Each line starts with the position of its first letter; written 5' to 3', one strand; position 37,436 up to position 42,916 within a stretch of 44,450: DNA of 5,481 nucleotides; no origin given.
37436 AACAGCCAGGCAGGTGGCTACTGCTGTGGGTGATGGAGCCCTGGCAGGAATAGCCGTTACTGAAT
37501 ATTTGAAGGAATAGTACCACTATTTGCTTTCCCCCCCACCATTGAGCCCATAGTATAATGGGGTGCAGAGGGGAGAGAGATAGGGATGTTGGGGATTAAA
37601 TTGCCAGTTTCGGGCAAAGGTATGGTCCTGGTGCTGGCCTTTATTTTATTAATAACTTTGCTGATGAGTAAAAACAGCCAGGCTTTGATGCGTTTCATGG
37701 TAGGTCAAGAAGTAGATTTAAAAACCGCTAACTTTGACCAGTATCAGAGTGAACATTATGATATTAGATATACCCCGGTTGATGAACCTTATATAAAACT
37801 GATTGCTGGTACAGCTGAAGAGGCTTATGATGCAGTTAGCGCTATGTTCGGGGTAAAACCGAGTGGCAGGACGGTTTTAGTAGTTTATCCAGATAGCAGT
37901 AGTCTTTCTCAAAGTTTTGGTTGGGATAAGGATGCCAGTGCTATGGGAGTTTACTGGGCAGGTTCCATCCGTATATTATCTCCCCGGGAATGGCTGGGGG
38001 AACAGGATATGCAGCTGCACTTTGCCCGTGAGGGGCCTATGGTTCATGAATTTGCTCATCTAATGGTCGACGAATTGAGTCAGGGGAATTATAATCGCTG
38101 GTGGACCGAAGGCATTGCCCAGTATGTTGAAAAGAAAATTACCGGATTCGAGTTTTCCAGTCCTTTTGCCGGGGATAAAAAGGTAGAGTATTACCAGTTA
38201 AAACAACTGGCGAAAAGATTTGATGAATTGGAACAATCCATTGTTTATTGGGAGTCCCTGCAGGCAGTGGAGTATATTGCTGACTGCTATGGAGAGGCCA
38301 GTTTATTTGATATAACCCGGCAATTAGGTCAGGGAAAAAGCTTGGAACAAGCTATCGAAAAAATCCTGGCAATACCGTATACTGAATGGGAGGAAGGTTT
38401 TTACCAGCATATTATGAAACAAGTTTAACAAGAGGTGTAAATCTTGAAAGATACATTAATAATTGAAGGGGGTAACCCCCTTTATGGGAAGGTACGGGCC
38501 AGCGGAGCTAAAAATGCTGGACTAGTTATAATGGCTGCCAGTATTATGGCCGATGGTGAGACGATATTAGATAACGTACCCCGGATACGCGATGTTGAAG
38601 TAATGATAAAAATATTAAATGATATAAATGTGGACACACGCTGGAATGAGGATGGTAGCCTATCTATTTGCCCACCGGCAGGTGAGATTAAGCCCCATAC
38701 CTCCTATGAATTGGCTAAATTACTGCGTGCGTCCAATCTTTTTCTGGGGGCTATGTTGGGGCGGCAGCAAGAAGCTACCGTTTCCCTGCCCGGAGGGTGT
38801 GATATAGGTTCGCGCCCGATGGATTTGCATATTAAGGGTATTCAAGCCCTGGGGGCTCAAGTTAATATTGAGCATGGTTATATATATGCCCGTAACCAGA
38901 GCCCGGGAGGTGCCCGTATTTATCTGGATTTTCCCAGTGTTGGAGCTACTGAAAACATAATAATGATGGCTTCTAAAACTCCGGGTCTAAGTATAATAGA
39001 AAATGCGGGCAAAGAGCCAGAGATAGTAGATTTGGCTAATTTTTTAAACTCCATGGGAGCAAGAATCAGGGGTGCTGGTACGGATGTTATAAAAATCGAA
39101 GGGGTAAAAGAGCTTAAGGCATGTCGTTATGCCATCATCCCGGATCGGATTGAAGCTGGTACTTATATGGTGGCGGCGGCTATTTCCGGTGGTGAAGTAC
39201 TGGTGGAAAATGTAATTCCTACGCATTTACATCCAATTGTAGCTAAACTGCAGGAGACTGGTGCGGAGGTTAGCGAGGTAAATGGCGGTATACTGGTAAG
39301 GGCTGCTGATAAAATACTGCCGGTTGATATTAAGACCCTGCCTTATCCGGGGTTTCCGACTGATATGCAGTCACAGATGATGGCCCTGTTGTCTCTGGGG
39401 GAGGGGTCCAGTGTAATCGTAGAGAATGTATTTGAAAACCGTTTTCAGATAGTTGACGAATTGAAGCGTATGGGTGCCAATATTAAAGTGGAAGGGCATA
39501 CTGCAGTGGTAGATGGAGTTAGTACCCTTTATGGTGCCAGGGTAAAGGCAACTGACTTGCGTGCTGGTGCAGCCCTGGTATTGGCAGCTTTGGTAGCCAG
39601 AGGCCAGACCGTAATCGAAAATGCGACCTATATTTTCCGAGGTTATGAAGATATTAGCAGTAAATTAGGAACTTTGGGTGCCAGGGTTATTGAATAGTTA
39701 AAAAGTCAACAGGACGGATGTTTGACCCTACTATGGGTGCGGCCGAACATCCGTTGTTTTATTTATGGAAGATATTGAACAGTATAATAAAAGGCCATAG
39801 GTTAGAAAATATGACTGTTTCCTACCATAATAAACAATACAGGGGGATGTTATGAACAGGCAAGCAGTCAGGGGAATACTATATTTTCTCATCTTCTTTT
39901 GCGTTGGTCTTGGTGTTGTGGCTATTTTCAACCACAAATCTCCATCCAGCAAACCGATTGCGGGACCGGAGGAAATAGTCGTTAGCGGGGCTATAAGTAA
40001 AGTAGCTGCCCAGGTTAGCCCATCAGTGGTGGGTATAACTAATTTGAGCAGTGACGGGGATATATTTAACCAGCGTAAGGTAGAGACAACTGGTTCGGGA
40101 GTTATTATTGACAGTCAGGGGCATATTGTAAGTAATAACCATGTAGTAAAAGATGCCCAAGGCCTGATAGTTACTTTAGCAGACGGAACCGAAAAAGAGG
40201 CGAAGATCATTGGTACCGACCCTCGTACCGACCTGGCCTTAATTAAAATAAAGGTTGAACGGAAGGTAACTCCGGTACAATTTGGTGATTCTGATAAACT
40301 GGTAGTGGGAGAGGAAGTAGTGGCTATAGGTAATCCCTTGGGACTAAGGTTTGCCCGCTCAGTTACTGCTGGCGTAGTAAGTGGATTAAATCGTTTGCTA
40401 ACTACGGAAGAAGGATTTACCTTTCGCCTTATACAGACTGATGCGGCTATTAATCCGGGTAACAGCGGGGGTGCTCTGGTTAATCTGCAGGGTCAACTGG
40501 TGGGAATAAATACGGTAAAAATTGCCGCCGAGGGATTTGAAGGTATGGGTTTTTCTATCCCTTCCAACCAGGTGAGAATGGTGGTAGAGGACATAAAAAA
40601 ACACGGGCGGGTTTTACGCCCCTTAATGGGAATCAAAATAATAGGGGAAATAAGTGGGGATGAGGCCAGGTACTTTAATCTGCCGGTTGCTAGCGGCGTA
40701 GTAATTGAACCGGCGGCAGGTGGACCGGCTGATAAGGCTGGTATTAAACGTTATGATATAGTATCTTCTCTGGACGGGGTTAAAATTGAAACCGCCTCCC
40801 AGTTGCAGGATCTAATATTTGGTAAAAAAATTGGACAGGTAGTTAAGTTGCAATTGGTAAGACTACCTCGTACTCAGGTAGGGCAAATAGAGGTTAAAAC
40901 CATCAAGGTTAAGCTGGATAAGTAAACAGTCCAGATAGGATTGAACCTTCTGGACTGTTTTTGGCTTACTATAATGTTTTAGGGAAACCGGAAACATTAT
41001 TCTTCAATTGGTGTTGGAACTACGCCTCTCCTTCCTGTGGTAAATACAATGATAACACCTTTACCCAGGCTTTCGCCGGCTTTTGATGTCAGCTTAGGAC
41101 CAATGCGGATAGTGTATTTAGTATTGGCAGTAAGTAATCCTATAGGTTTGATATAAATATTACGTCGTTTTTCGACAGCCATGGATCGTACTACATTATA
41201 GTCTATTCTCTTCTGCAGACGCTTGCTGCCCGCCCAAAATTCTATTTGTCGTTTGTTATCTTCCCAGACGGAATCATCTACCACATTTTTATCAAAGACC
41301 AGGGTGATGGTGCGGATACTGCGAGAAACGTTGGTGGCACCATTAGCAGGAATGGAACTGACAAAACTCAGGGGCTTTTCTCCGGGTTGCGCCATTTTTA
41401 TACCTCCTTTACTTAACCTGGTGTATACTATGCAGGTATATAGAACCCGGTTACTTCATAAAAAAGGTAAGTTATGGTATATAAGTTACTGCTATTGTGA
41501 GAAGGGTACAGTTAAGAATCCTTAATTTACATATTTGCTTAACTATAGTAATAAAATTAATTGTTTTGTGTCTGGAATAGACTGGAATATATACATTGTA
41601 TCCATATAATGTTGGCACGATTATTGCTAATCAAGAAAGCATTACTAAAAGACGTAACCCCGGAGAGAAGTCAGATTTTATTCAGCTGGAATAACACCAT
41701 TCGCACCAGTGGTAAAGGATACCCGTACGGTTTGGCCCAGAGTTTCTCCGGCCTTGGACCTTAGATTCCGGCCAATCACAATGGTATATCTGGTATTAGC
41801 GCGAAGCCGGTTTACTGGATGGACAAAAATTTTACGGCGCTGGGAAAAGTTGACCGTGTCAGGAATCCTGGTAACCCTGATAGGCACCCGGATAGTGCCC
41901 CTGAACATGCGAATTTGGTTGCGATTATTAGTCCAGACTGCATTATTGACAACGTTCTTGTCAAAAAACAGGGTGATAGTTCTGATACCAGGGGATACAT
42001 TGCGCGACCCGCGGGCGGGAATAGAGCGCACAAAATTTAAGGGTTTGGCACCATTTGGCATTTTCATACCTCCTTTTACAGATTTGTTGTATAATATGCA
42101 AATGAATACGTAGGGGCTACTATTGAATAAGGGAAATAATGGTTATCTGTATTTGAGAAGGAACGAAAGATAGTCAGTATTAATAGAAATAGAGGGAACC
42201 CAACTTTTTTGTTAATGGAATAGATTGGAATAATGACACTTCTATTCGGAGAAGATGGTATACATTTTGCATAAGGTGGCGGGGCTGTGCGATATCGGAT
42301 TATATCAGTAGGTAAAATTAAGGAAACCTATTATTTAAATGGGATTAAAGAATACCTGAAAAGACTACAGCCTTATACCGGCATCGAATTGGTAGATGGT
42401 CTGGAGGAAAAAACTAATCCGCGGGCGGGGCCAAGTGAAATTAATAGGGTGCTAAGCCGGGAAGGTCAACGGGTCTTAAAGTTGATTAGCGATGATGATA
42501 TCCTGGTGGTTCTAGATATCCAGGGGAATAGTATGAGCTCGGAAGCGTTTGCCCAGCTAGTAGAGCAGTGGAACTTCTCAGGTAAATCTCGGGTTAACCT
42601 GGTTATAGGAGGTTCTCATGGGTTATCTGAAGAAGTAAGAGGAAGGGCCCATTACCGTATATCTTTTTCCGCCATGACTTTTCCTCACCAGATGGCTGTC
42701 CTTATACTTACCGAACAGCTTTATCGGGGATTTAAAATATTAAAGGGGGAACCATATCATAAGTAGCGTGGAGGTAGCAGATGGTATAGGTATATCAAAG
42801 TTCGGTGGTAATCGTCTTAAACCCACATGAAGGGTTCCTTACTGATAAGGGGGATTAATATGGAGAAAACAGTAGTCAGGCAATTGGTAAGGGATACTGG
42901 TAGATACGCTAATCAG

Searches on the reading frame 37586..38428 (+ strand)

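Call 41: search_protein_families(library=pfam, proteins=[window:37586-38428:+], max_evalue=0.00001)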
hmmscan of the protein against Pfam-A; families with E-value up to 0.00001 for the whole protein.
window:37586-38428:+ (280 aa): 1 family
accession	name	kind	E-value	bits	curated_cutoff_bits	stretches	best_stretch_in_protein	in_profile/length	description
PF13485.12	Peptidase_MA_2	-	1.5e-07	31.9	32.4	1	83-260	8-183/201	Peptidase MA superfamily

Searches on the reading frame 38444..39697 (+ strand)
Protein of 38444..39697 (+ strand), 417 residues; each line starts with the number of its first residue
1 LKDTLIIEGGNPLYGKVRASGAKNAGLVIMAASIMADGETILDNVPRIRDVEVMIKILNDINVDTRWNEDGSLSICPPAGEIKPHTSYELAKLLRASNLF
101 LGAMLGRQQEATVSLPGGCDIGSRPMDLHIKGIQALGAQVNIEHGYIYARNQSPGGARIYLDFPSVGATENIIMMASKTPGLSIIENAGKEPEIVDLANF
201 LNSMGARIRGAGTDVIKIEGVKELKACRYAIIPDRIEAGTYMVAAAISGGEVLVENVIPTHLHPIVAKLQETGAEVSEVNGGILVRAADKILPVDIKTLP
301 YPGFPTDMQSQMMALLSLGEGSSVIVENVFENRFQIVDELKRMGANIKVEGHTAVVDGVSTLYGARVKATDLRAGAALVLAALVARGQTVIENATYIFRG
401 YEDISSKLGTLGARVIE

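Call 41: search_protein_families(library=pfam, proteins=[window:38444-39697:+], max_evalue=0.00001)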
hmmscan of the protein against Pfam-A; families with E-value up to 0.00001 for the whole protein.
window:38444-39697:+ (417 aa): 1 family
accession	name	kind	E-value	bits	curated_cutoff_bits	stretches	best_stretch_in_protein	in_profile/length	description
PF00275.25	EPSP_synthase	-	1.8e-99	333.7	22.8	1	8-408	2-417/417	EPSP synthase (3-phosphoshikimate 1-carboxyvinyltransferase)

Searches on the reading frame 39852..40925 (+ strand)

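Call 41: search_protein_families(library=pfam, proteins=[window:39852-40925:+], max_evalue=0.00001)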
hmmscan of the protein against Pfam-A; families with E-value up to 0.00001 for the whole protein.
window:39852-40925:+ (357 aa): 5 families
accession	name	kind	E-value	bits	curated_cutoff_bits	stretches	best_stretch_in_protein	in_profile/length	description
PF13365.12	Trypsin_2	-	2.9e-37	129.1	27.6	1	81-219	1-144/144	Trypsin-like peptidase domain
PF00089.32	Trypsin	-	1.9e-17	64.3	20.6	1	78-242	24-217/220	Trypsin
PF13180.12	PDZ_2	-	1.4e-11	44.9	27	1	282-348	13-73/80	PDZ domain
PF00595.29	PDZ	-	1.8e-06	28.6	23.2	0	258-335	11-80/81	PDZ domain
PF17820.7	PDZ_6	-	2.6e-06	27.5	27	1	284-323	2-41/54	PDZ domain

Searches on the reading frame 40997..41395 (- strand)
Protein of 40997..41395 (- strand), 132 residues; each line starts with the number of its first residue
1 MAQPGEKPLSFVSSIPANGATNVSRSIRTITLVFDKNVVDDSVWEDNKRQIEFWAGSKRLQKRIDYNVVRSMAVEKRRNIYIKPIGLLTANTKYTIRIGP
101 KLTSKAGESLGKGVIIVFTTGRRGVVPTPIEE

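Call 41: search_protein_families(library=pfam, proteins=[window:40997-41395:-], max_evalue=0.00001)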
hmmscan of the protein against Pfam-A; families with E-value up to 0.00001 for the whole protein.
window:40997-41395:- (132 aa): 1 family
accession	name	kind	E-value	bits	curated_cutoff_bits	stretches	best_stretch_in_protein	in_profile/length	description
PF13205.12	Big_5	-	8e-14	52.7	23.6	1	7-120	3-105/105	Bacterial Ig-like domain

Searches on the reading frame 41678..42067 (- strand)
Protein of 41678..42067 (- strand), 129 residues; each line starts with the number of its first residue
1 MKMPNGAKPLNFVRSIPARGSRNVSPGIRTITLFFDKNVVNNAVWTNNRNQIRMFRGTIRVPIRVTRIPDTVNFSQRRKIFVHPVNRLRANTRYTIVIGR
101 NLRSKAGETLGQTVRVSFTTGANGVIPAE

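Call 41: search_protein_families(library=pfam, proteins=[window:41678-42067:-], max_evalue=0.00001)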
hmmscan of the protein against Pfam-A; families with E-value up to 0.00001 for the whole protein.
window:41678-42067:- (129 aa): 1 family
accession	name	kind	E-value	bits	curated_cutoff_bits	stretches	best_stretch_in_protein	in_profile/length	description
PF13205.12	Big_5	-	1.3e-12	48.8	23.6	1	8-120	3-105/105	Bacterial Ig-like domain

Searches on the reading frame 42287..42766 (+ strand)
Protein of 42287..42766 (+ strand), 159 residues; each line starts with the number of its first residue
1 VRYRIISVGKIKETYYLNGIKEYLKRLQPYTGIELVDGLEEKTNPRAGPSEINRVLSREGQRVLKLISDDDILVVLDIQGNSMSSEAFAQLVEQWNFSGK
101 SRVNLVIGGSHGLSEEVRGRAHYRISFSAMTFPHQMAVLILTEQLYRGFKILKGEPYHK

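Call 41: search_protein_families(library=pfam, proteins=[window:42287-42766:+], max_evalue=0.00001)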
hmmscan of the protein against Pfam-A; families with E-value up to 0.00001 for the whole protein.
window:42287-42766:+ (159 aa): 1 family
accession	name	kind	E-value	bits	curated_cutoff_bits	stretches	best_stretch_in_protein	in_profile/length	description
PF02590.22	SPOUT_MTase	-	1.1e-52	178.6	27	1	1-158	1-154/154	Predicted SPOUT methyltransferase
